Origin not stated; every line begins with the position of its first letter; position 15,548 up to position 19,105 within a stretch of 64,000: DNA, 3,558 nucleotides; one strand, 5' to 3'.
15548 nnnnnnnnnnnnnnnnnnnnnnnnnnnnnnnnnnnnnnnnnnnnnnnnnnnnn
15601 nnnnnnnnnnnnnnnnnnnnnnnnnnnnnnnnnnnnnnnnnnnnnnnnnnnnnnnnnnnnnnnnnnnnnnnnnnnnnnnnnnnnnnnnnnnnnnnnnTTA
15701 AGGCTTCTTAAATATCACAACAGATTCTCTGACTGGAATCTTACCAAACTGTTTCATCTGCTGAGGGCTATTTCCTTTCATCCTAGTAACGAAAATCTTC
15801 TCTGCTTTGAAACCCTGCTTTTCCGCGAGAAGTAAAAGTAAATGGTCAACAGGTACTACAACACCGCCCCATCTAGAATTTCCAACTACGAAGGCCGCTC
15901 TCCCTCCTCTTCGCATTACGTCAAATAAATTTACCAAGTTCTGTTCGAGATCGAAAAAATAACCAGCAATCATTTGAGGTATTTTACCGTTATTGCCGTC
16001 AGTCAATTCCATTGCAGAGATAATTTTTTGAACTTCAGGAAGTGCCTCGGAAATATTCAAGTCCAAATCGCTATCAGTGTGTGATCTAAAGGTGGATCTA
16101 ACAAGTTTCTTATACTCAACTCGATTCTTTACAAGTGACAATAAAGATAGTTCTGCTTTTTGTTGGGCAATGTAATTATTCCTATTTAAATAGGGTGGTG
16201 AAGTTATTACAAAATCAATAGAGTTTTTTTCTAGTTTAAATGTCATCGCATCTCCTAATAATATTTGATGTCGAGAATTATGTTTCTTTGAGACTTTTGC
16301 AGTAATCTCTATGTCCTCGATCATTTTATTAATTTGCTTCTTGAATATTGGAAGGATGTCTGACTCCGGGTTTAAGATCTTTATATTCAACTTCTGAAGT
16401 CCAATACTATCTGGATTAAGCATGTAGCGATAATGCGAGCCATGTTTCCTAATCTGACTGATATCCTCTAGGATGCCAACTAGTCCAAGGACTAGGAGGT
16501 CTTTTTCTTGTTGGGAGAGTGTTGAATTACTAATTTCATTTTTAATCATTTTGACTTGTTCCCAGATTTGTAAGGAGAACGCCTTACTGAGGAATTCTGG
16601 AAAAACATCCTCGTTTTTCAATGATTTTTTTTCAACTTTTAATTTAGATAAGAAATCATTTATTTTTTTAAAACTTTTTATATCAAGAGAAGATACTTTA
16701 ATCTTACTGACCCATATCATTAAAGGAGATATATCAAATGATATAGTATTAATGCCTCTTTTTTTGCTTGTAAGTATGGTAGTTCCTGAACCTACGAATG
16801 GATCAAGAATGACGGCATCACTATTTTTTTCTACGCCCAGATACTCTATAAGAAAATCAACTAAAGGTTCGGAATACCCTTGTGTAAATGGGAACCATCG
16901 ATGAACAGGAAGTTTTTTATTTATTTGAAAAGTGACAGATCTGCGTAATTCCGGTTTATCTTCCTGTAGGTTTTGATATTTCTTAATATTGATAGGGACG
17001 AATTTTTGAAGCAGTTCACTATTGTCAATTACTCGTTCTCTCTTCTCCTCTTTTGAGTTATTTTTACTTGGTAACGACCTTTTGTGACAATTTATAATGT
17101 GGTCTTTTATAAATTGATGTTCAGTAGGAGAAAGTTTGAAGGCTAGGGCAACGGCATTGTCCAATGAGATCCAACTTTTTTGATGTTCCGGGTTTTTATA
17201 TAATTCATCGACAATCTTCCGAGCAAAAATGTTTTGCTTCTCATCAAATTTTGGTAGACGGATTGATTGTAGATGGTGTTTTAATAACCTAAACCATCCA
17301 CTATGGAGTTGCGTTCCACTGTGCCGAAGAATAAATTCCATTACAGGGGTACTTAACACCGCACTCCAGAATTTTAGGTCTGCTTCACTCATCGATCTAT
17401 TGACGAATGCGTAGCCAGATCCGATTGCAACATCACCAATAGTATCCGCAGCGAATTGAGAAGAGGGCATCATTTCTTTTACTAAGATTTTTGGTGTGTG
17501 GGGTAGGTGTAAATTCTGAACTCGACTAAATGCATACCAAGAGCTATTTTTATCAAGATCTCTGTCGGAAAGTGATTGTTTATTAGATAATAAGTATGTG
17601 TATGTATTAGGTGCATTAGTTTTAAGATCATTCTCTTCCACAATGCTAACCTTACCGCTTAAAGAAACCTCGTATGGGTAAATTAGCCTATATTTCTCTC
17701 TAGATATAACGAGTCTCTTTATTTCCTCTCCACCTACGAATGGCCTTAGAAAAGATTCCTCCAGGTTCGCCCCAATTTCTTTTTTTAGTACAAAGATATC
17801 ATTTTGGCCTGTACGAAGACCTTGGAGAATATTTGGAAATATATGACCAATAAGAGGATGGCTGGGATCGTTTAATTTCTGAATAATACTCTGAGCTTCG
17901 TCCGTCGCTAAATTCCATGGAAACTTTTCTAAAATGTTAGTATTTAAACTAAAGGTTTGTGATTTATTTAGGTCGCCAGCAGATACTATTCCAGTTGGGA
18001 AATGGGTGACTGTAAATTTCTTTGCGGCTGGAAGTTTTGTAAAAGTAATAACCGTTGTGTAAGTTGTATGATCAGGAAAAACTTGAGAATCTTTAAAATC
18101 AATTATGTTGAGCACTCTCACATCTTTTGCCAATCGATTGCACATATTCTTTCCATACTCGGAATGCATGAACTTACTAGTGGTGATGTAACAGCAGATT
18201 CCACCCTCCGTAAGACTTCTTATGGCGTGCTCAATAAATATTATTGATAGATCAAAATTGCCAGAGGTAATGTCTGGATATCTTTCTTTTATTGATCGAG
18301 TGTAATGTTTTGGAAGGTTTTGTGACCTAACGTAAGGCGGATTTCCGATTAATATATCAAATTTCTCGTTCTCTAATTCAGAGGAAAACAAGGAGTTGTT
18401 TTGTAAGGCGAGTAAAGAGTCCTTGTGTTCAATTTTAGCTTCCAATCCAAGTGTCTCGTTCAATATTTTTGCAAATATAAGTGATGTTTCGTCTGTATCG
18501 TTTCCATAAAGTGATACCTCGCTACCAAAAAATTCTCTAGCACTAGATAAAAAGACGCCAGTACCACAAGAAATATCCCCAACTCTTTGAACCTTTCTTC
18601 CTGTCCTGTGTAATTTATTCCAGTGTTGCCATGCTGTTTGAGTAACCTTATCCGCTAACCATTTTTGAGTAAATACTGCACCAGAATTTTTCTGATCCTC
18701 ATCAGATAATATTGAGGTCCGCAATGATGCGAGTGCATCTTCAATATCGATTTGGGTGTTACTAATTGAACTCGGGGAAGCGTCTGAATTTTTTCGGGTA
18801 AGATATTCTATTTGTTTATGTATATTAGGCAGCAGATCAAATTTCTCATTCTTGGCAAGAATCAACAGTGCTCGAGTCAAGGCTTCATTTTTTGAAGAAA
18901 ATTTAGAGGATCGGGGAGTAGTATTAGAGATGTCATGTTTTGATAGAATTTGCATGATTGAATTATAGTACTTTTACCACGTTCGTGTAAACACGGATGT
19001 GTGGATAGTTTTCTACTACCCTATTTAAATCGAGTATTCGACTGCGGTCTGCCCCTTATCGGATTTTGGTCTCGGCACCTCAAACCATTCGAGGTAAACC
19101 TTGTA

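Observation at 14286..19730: AT-rich restriction-modification-like island with a 1085-aa two-domain adenine methyltransferase, a 422-aa unknown partner and a zinc-ribbon nuclease-like protein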

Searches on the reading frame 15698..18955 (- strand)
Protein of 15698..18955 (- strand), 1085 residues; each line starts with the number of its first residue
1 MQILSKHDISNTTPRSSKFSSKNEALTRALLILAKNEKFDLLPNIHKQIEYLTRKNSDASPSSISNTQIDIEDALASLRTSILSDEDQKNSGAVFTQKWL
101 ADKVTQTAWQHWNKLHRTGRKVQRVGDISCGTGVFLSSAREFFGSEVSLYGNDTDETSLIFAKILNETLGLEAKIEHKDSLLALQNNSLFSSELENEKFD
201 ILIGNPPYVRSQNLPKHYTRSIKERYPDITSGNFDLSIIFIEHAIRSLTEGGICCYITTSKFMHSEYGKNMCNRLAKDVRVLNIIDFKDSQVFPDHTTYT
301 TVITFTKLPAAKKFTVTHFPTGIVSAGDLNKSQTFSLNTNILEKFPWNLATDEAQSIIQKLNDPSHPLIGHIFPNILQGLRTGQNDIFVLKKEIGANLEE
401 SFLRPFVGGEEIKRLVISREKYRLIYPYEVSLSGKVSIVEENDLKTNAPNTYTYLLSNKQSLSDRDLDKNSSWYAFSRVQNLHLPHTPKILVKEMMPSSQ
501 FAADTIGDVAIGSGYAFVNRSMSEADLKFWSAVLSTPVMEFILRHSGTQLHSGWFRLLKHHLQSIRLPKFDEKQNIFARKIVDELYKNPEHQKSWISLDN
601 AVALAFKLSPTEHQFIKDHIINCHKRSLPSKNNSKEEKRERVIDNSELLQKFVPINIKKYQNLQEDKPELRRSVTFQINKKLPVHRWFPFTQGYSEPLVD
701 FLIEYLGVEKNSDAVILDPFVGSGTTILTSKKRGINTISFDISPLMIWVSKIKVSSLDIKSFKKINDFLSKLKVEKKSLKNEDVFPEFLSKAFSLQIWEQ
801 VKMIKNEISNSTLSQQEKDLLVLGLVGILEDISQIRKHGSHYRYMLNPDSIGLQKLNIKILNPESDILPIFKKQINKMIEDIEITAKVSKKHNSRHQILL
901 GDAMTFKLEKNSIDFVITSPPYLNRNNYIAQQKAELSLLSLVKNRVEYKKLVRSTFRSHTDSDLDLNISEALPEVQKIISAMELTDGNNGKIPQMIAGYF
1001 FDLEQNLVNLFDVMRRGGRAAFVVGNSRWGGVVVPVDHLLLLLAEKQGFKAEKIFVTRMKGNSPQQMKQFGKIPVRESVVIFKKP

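Call 4: search_protein_families(library=pfam, proteins=[window:15698-18955:-], max_evalue=0.1)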
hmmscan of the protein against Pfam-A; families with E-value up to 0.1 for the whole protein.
window:15698-18955:- (1085 aa): 10 families
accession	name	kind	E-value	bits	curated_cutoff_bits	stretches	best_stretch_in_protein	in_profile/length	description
PF07669.17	Eco57I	-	3.6e-29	102.5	25.3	1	163-293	37-171/171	Eco57I restriction-modification methylase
PF02384.22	N6_Mtase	-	1.6e-13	51.1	20.4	1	86-310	20-235/311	N-6 DNA Methylase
PF01555.25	N6_N4_Mtase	-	1.6e-10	41.7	26.7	1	641-744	93-213/221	DNA methylase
PF13847.12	Methyltransf_31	-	2.7e-07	30.8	27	1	124-260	6-113/145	Methyltransferase domain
PF01170.24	UPF0020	-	3.1e-07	30.7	22.3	1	138-211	68-134/197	RMKL-like, methyltransferase domain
PF13649.12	Methyltransf_25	-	3.5e-06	28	27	0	127-180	3-55/97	Methyltransferase domain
PF05175.20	MTS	-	1.1e-05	25.6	23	1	94-218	10-118/170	Methyltransferase small domain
PF02086.21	MethyltransfD12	-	7.6e-05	23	22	1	698-788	8-91/253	D12 class N6 adenine-specific DNA methyltransferase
PF08241.18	Methyltransf_11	-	0.00014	22.9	21.2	0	127-201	2-63/95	Methyltransferase domain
PF12950.13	TaqI_C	-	0.0035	18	26.5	1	452-565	20-116/118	TaqI-like C-terminal specificity domain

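Call 5: search_protein_families(library=padloc, proteins=[window:15698-18955:-], max_evalue=0.1)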
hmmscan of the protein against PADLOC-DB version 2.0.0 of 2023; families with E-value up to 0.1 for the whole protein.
window:15698-18955:- (1085 aa): 87 families (the best 25 are shown)
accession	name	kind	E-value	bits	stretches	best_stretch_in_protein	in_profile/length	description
PDLC03224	MTase_II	-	1.5e-68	229.8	1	654-1085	35-481/481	Type II methyltransferase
PDLC03335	MTase_II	-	1.4e-60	203.7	1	75-577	63-581/607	Type II methyltransferase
PDLC03604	REase_MTase_IIG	-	5.8e-44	148.4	2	187-574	523-942/1011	Type IIG restriction enzyme-methyltransferase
PDLC03226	MTase_II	-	3.8e-43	146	3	87-306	12-234/579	Type II methyltransferase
PDLC03629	REase_MTase_IIG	-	9.4e-36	121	1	177-569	549-967/1182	Type IIG restriction enzyme-methyltransferase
PDLC03313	MTase_II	-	6.8e-34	115.3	1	185-618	133-561/563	Type II methyltransferase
PDLC03389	MTase_II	-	4.2e-30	102.8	2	909-1051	276-418/445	Type II methyltransferase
PDLC04134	mad2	-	9.4e-28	95.3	3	73-311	252-449/492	mads_2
PDLC03612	REase_MTase_IIG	-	1e-26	91.5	1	197-583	805-1201/1247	Type IIG restriction enzyme-methyltransferase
PDLC03306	MTase_II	-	1.9e-26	91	1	673-1055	19-395/422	Type II methyltransferase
PDLC03322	MTase_II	-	1.6e-25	87.9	1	685-1057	37-408/446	Type II methyltransferase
PDLC03248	MTase_II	-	3.7e-25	86.6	1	121-603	30-510/521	Type II methyltransferase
PDLC03245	MTase_II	-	1.3e-23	81.4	1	149-430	110-400/577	Type II methyltransferase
PDLC02529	PglX|PglXI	-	6.5e-22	75.1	2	176-306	335-466/1189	PglX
PDLC03362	MTase_II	-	1.4e-21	74.9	1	701-1060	61-411/438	Type II methyltransferase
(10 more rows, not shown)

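Call 6: search_protein_families(library=ncbifam, proteins=[window:15698-18955:-], max_evalue=0.1)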
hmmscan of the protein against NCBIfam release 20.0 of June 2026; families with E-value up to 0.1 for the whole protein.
window:15698-18955:- (1085 aa): 16 families
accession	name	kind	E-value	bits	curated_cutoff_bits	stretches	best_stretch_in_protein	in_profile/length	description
NF033451.1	BREX_2_MTaseX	equivalog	3.9e-20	71.2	400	2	191-304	351-466/1185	BREX-2 system adenine-specific DNA-methyltransferase PglX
NF033452.1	BREX_1_MTaseX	exception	7.8e-13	47.2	500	1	186-389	495-708/1210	BREX-1 system adenine-specific DNA-methyltransferase PglX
TIGR03534.1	RF_mod_PrmC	equivalog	9.3e-12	44.9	199.1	1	119-216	86-174/253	peptide chain release factor N(5)-glutamine methyltransferase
TIGR00536.1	hemK_fam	subfamily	2.4e-09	36.7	115.5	1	115-221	109-205/286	HemK family protein methyltransferase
TIGR03533.1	L3_gln_methyl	equivalog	6.2e-08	32.3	229.7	1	118-253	118-246/284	50S ribosomal protein L3 N(5)-glutamine methyltransferase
NF008572.0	PRK11524.1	equivalog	7.1e-06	25.3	292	0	887-926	6-47/294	adenine-specific DNA-methyltransferase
NF033455.1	BREX_6_MTaseX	exception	1.3e-05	22.9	900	1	194-322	550-675/1319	BREX-6 system adenine-specific DNA-methyltransferase PglX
TIGR01177.1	TIGR01177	hypoth_equivalog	1.8e-05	24.3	316.55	0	896-937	232-273/330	TIGR01177 family methyltransferase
TIGR02072.1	BioC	equivalog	4.4e-05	23.4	184.95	0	121-167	34-79/244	malonyl-ACP O-methyltransferase BioC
TIGR00497.1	hsdM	equivalog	7.5e-05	21.6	242.75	1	120-286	221-393/515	type I restriction-modification system subunit M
NF050803.1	DnaMtaseCcrMCaul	equivalog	0.00073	18.5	830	1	710-763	203-256/350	adenine-specific DNA-methyltransferase CcrM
NF010253.0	PRK13699.1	subfamily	0.0041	16.8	244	0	710-739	161-190/226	DNA methyltransferase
TIGR01934.1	MenG_MenH_UbiE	subfamily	0.0041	16.4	158.35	0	710-779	37-107/223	ubiquinone/menaquinone biosynthesis methyltransferase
NF040721.1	Trm14_Arch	equivalog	0.007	15.5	280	0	876-922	254-299/370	tRNA (guanine(6)-N2)-methyltransferase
NF001244.0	PRK00216.1-5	equivalog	0.058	12.7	216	0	116-174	43-101/236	bifunctional demethylmenaquinone methyltransferase/2-methoxy-6-polyprenyl-1,4-benzoquinol methylase UbiE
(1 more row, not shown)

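Call 9: search_solved_structures(query=window:15698-18955:-, max_evalue=0.001)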
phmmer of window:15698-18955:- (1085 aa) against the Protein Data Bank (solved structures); distinct sequences matched with E-value up to 0.001: 7.
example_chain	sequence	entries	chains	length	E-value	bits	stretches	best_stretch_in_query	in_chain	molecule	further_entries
7lni_A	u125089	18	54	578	8.5e-23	83.3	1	149-431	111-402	Site-specific DNA-methyltransferase (adenine-specific)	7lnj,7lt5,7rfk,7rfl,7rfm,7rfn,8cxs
8cxz_A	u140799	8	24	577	8.6e-23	83.3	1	149-431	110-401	Site-specific DNA-methyltransferase (adenine-specific)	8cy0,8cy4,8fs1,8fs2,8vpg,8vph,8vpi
7qw5_A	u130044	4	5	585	9.6e-23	83.1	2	87-294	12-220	Modification methylase BseCI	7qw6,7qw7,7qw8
1g38_A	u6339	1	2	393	8.4e-05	23.7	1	196-307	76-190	MODIFICATION METHYLASE TAQI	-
2ibs_A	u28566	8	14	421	9.2e-05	23.6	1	196-307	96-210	Modification methylase TaqI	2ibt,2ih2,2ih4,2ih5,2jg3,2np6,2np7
1aqj_A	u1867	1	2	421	9.6e-05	23.5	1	196-307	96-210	ADENINE-N6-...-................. TAQI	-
1aqi_A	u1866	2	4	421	9.6e-05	23.5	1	196-307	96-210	ADENINE-N6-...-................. TAQI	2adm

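Call 33: search_protein_families(library=pfam, alignment_id=A3, max_evalue=0.00001)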
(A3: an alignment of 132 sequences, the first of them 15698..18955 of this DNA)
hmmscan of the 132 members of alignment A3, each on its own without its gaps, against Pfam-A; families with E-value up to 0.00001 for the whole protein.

A. member 1, window:15698-18955:- (1085 aa): 6 families
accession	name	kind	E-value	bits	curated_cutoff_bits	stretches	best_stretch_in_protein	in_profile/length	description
PF07669.17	Eco57I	-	3.6e-29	102.5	25.3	1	163-293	37-171/171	Eco57I restriction-modification methylase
PF02384.22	N6_Mtase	-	1.6e-13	51.1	20.4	1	86-310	20-235/311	N-6 DNA Methylase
PF01555.25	N6_N4_Mtase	-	1.6e-10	41.7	26.7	1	641-744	93-213/221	DNA methylase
PF13847.12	Methyltransf_31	-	2.7e-07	30.8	27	0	124-260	6-113/145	Methyltransferase domain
PF01170.24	UPF0020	-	3.1e-07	30.7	22.3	0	138-211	68-134/197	RMKL-like, methyltransferase domain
PF13649.12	Methyltransf_25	-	3.5e-06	28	27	0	127-180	3-55/97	Methyltransferase domain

B. families by the number of members that match (of 132 scanned): 114 families (the first 25 are shown)
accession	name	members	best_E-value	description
PF04851.21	ResIII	10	1e-36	Type III restriction enzyme, res subunit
PF18766.7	SWI2_SNF2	6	1.8e-80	SWI2/SNF2 ATPase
PF01555.25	N6_N4_Mtase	4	1e-65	DNA methylase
PF10881.14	DUF2726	4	5.5e-31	Protein of unknown function (DUF2726)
PF22679.2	T1R_D3-like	3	2.4e-59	Type I restriction enzyme subunit R domain 3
PF00270.35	DEAD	3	5.9e-11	DEAD/DEAH box helicase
PF11867.13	T1RH-like_C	2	2.9e-127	Type I restriction enzyme HindI endonuclease subunit-like, C-terminal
PF01863.23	YgjP-like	2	4.5e-51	YgjP-like, metallopeptidase domain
PF01641.26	SelR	2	1.9e-49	SelR domain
PF01343.23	Peptidase_S49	2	6.7e-34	Peptidase family S49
PF07669.17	Eco57I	2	3.6e-29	Eco57I restriction-modification methylase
PF01936.24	NYN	2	1.8e-22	NYN domain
PF08570.15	DUF1761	2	1e-20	Protein of unknown function (DUF1761)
PF02661.23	Fic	2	1.6e-17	Fic/DOC family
PF13304.12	AAA_21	2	7.2e-17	AAA domain, putative AbiEii toxin, Type IV TA system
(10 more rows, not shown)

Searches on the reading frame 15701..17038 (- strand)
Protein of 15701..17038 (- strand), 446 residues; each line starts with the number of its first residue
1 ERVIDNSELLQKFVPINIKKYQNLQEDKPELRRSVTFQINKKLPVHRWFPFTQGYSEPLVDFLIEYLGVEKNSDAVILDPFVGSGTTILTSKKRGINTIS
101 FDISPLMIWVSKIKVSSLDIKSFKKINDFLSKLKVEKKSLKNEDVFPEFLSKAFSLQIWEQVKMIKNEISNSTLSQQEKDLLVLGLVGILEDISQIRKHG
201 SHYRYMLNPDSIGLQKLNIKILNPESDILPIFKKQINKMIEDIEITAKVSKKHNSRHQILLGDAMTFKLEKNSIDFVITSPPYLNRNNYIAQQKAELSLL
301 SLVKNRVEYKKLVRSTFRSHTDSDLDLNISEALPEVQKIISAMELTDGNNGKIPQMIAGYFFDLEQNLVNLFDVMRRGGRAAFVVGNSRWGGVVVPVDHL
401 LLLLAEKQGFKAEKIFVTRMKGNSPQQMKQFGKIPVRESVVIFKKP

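Call 75: find_homologous_proteins(query=window:15701-17038:-, max_evalue=0.00001)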
Query seq(446 aa) (446 aa): 244 proteins with E <= 0.00001 among 8000 candidates; the best 120 are listed.
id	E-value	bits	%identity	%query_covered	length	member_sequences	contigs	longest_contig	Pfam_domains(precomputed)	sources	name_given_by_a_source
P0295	3.9e-132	459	50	98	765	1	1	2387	PF01555.25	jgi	jgi:hypothetical protein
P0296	7.2e-130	452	49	99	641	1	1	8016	PF01555.25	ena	-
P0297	4.7e-128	446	50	98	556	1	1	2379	PF01170.25,PF08241.19,PF01555.25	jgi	-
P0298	1.1e-124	435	49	98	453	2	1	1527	PF01555.25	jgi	jgi:DNA modification methylase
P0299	5.9e-119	416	46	99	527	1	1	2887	PF01555.25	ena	-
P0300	1.7e-118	414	47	98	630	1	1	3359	PF01555.25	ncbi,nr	ncbi:MAG: hypothetical protein J7L15_04325, partial [Clostridiales bacterium]|nr:hypothetical protei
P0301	2.9e-117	410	47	97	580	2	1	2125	PF01555.25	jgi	-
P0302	6.5e-117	409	46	98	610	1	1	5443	PF01555.25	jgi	jgi:SAM-dependent methyltransferase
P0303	3.1e-116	407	46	98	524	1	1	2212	PF01555.25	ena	-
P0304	4.3e-110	387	43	97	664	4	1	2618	PF01555.25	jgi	jgi:DNA modification methylase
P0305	8.3e-109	382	48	83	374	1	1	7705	PF01555.25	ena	-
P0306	5.5e-108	380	44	97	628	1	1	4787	PF01555.25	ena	-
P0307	1.3e-107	379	49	83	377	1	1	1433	PF13649.13,PF08241.19,PF01555.25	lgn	-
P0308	8.5e-107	376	44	97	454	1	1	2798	PF01170.25,PF01555.25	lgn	-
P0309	9.6e-107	376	48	82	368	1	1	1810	PF08241.19,PF01555.25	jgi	jgi:DNA modification methylase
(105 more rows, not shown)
